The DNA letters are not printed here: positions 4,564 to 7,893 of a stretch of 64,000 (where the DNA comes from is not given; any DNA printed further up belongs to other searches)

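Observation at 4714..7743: AGC kinase fused to two ACT domains and two cyclic-nucleotide-binding domains (ACT-ACT-CNB-CNB-kinase)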

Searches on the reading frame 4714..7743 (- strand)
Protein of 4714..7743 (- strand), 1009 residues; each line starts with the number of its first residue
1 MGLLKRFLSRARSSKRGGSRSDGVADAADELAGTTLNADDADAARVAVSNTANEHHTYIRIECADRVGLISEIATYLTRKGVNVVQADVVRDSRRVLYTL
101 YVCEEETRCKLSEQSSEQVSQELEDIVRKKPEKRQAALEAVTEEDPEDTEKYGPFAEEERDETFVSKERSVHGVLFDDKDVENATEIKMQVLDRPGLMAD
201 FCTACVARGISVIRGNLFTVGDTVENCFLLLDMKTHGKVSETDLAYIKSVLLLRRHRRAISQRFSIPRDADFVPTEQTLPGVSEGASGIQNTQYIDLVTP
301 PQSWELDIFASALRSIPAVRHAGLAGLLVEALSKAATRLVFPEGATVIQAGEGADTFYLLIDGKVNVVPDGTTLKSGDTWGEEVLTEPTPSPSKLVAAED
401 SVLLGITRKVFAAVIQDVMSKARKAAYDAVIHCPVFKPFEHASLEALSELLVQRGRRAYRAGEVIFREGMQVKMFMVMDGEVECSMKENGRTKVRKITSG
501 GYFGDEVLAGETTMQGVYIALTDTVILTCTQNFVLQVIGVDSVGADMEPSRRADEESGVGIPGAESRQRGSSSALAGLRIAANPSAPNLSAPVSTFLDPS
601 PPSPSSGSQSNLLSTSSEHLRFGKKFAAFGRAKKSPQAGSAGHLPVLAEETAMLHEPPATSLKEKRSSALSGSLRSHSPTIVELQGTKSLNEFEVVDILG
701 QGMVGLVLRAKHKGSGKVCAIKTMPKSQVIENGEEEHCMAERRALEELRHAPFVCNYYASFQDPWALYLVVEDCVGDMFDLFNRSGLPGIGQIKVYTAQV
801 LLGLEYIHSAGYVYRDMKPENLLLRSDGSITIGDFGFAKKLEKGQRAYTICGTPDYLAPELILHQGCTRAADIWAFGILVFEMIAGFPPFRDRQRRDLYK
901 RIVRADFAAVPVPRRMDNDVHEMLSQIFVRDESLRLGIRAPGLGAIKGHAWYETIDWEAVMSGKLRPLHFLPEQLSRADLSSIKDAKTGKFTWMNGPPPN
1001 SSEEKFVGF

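Call 3: search_protein_families(library=pfam, proteins=[window:4714-7743:-], max_evalue=1)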
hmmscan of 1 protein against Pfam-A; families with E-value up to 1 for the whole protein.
window:4714-7743:- (1009 aa): 10 families
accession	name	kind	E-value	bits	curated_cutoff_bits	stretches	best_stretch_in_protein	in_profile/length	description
PF00069.31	Pkinase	-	2.1e-59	201.5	31.7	1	693-939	1-255/263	Protein kinase domain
PF07714.23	PK_Tyr_Ser-Thr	-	9.5e-29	100.9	23.1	1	695-936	3-249/258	Protein tyrosine and serine/threonine kinase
PF00027.35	cNMP_binding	-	2.8e-24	85.3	27.5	2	340-416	3-87/89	Cyclic nucleotide-binding domain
PF01842.31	ACT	-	1.8e-14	53.6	27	2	57-97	1-43/66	ACT domain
PF24914.1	ACR10_N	-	6.3e-10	38.8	27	2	52-111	6-66/80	ACT domain-containing protein ACR10, N-terminal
PF13291.12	ACT_4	-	4.1e-05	24.6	27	1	53-93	3-43/80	ACT domain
PF03109.22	ABC1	-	0.0028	17.3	22.9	1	795-847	171-223/244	ABC1 atypical kinase-like domain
PF22754.3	bHLH-TF_ACT-like_plant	-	0.0099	16.5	27.6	1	48-126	4-74/75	Plant bHLH transcription factor, ACT-like domain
PF24931.1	ACT_ACR9_3rd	-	0.014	15.9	27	1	46-117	2-74/98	ACR9-like, ACT-like domain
PF14531.12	Kinase-like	-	0.13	11.9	25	1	797-885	151-246/289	Kinase-like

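Call 4: search_protein_families(library=ncbifam, proteins=[window:4714-7743:-], max_evalue=1)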
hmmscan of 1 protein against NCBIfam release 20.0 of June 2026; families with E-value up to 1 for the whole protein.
window:4714-7743:- (1009 aa): 32 families (the best 25 are shown)
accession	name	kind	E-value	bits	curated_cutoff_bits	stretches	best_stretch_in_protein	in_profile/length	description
NF033483.0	PknB_PASTA_kin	equivalog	2.8e-27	96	450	1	693-927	9-242/563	Stk1 family PASTA domain-containing Ser/Thr kinase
NF047741.1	antiphage_MADS6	equivalog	2.5e-23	82.4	460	2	736-935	240-446/612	methylation-associated defense system protein kinase MAD6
NF038150.1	lanthi_synth_IV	equivalog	2.2e-20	72.6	650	1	692-935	190-443/851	class IV lanthionine synthetase LanL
NF009651.0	PRK13184.1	equivalog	2.7e-14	52.1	839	1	799-930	121-267/932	serine/threonine-protein kinase PknD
TIGR01693.1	UTase_glnD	equivalog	4.9e-14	51.5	519.4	1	34-248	646-842/850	[protein-PII] uridylyltransferase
NF003467.0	PRK05092.1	equivalog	2.7e-13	48.6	959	2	44-138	840-934/940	[protein-PII] uridylyltransferase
NF041163.2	encap_f2b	equivalog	1.1e-12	47.8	400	2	434-538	77-183/450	family 2B encapsulin nanocompartment shell protein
NF053615.1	SerThrKinAfsKStmc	equivalog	2.5e-12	46.3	1300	1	690-891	12-214/809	protein serine/threonine kinase AfsK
NF052427.1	StpK7MSMEG_1200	equivalog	9.7e-12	44.1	900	1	690-914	6-230/601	serine/threonine protein kinase StpK7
NF038151.1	lanthi_synth_III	equivalog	2.8e-10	39.3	575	1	699-923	228-461/833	class III lanthionine synthetase LanKC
NF002895.0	PRK03381.1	equivalog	1e-09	37.1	631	2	37-128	689-778/782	[protein-PII] uridylyltransferase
TIGR03903.1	TOMM_kin_cyc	equivalog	1.1e-09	36.8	705.75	1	792-888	80-187/1267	TOMM system kinase/cyclase fusion protein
NF043056.1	T4SS_LegK1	equivalog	7.4e-09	34.7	550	1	811-879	209-279/516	Dot/Icm T4SS effector kinase LegK1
NF002487.0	PRK01759.1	equivalog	1.4e-07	30.1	890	1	35-249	664-855/862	bifunctional uridylyltransferase/uridylyl-removing protein GlnD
NF003448.0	PRK05007.1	equivalog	1.7e-07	29.5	1255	1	39-235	684-859/884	bifunctional uridylyltransferase/uridylyl-removing protein GlnD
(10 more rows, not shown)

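Call 6: find_homologous_proteins(query=window:4717-7743:-, max_evalue=1e-10)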
Query window:4717-7743:- (1009 aa): 56 proteins with E <= 1e-10 among 8000 candidates.
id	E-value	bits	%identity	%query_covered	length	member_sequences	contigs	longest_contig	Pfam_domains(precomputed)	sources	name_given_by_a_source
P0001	0.0e+0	2269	100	100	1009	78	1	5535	PF07714.24,PF24914.2,PF00069.32,PF01842.32,PF00027.36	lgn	-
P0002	0.0e+0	1742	78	100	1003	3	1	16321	PF07714.24,PF24914.2,PF00069.32,PF01842.32,PF00027.36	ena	-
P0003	0.0e+0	1661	74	100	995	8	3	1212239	PF07714.24,PF24914.2,PF00069.32,PF01842.32,PF00027.36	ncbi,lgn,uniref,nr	ncbi:camp-dependent protein kinase catalytic subunit [Ostreococcus tauri]|uniref:cGMP-dependent prot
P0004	0.0e+0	1610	73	99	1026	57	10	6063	PF07714.24,PF24914.2,PF00069.32,PF13291.13,PF01842.32,PF00027.36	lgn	-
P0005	0.0e+0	1569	70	99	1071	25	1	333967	PF07714.24,PF24914.2,PF00069.32,PF01842.32,PF00027.36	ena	-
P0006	0.0e+0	1558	69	100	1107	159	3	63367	PF07714.24,PF24914.2,PF00069.32,PF01842.32,PF00027.36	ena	-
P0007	0.0e+0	1387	64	100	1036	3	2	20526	PF07714.24,PF24914.2,PF00069.32,PF24931.2,PF13291.13,PF01842.32,PF00027.36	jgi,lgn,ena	-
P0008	0.0e+0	1369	64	96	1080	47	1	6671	PF07714.24,PF24914.2,PF00069.32,PF01842.32,PF00027.36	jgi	-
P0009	0.0e+0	1361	63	96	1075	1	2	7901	PF07714.24,PF24914.2,PF00069.32,PF01842.32,PF00027.36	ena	-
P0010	1.1e-20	91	34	20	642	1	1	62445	PF07714.24,PF00069.32,PF03109.23,PF03793.25,PF01636.30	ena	-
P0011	1.4e-19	88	33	20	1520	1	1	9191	PF14559.13,PF07714.24,PF00069.32,PF13432.13,PF13428.13,PF07719.24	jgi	jgi:tetratricopeptide (TPR) repeat protein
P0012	6.1e-19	86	26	24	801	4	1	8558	PF07714.24,PF00069.32,PF01582.26,PF14516.13,PF13676.12,PF08937.17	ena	-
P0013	8.8e-19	85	30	27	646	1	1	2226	PF07714.24,PF00069.32,PF03109.23,PF13191.13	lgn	-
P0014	3.8e-18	83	35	16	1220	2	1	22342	PF07714.24,PF00069.32,PF17874.8,PF03109.23,PF13424.13,PF13401.13,PF07719.24,PF01636.30,PF13191.13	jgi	jgi:serine/threonine protein kinase/predicted ATPase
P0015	2.5e-17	80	30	23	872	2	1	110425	PF07714.24,PF00069.32,PF26549.1,PF03109.23,PF26550.2,PF07676.19,PF01636.30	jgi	-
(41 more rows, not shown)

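Call 9: list_cluster_members(proteins=[P0001, P0003, P0006, P0007, P0008])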
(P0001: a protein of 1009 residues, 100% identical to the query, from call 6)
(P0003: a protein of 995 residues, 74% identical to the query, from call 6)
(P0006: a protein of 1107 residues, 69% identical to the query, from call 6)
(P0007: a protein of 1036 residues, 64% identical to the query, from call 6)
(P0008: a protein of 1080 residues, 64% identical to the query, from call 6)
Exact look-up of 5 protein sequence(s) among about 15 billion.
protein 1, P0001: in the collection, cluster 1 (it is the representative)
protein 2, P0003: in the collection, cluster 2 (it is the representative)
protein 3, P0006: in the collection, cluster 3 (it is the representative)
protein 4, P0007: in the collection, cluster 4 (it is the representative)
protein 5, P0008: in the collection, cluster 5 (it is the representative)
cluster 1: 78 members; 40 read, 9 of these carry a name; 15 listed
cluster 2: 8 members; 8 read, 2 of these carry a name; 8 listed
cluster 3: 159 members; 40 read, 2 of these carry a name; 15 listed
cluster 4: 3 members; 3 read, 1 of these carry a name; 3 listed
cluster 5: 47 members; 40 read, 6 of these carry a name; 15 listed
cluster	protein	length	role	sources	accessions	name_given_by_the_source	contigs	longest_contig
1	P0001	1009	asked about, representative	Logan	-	-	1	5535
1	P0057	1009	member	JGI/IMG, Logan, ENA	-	CRP-like cAMP-binding protein/predicted amino acid-binding ACT domain protein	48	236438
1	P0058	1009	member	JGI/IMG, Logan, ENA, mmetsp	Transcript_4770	Transcript_4770/g.18273 ORF Transcript_4770/g.18273 Transcript_4770/m.18273 type:complete ...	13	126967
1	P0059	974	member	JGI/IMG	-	serine/threonine protein kinase/CRP-like cAMP-binding protein/predicted amino ...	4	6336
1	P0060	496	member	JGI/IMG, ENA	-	serine/threonine protein kinase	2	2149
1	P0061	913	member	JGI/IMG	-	serine/threonine protein kinase/CRP-like cAMP-binding protein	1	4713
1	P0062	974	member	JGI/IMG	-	serine/threonine protein kinase/CRP-like cAMP-binding protein/predicted amino ...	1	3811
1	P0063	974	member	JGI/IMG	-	serine/threonine protein kinase/CRP-like cAMP-binding protein/predicted amino ...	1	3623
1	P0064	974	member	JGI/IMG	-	serine/threonine protein kinase/CRP-like cAMP-binding protein/predicted amino ...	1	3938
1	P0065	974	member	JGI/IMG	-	serine/threonine protein kinase/CRP-like cAMP-binding protein/predicted amino ...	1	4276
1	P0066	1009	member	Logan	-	-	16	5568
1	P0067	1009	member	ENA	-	-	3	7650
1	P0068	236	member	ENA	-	-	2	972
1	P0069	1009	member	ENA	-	-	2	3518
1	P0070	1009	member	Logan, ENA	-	-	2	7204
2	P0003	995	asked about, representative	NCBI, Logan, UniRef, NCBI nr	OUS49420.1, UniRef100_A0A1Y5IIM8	camp-dependent protein kinase catalytic subunit [Ostreococcus tauri] | cGMP-dependent protein kinase n=1 Tax=Ostreococcus tauri TaxID=70448 ...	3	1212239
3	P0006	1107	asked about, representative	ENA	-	-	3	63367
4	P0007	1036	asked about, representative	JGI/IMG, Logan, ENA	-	-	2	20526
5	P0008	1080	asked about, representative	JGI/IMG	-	-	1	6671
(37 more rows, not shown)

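Call 46: predict_structure(alignment_id=A3)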
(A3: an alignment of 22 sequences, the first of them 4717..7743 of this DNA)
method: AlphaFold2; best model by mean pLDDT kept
length: 1009 residues; sequences in the alignment: 22
mean_pLDDT: 53.2   pTM: 0.33
mean pLDDT of the five models: 53.2, 52.6, 52.2, 50.6, 49.0
residues with pLDDT >= 90: 5; 70-90: 263; 50-70: 261; < 50: 480
segments of 3 or more residues with pLDDT < 50: 1-42, 132-172, 254-289, 539-600, 602-689, 699-704, 750-767, 772-874, 883-888, 902-915, 929-945, 961-969, 971-984, 995-1007
pLDDT, mean of each block of 10 residues (from residue 1): 31 27 27 30 69 78 76 84 80 74 79 84 79 38 31 31 31 56 74 74 84 71 69 82 81 45 29 33 39 67 72 62 56 75 82 72 83 84 63 82 79 64 67 67 59 65 79 78 84 83 75 79 75 56 34 35 32 31 29 28 33 29 32 30 24 31 25 30 44 56 51 57 56 53 55 44 45 41 34 35 35 30 29 31 31 36 37 48 47 52 40 46 53 38 50 56 48 41 50 47 44
secondary structure, 60 per line:
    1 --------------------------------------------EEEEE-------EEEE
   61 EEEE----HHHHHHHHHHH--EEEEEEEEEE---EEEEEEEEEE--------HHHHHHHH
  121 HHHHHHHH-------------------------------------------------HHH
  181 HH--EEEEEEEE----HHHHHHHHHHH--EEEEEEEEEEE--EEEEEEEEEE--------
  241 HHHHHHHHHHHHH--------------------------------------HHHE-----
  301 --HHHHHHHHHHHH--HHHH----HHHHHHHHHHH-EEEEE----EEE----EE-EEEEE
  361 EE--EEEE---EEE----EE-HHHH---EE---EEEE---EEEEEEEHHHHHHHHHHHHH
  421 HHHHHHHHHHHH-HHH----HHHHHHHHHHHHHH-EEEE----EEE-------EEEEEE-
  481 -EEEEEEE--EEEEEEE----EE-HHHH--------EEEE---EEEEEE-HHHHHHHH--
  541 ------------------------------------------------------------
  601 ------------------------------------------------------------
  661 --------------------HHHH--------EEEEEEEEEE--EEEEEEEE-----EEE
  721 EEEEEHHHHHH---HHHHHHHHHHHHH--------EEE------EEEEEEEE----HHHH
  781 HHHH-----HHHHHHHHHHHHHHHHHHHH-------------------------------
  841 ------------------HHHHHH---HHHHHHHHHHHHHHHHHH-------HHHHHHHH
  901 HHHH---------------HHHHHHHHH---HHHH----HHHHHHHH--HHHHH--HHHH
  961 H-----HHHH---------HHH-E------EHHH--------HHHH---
elements in order (helices of 4 or more, strands of 3 or more residues): E45-49 E57-64 H69-79 E82-91 E95-104 H113-128 H178-182 E185-192 H197-207 E210-220 E223-232 H241-253 H303-314 H317-320 H325-335 E337-341 E346-348 E356-362 E365-368 E372-374 H382-385 E394-397 E401-407 H408-432 H441-454 E456-459 E464-466 E474-479 E482-488 E491-497 H505-508 E517-520 E524-529 H531-538 H681-684 E693-702 E705-712 E718-725 H726-731 H735-747 E756-758 E765-772 H777-784 H790-809 H859-864 H868-885 H893-904 H920-928 H932-935 H940-947 H950-954 H957-961 H967-970 H1003-1006
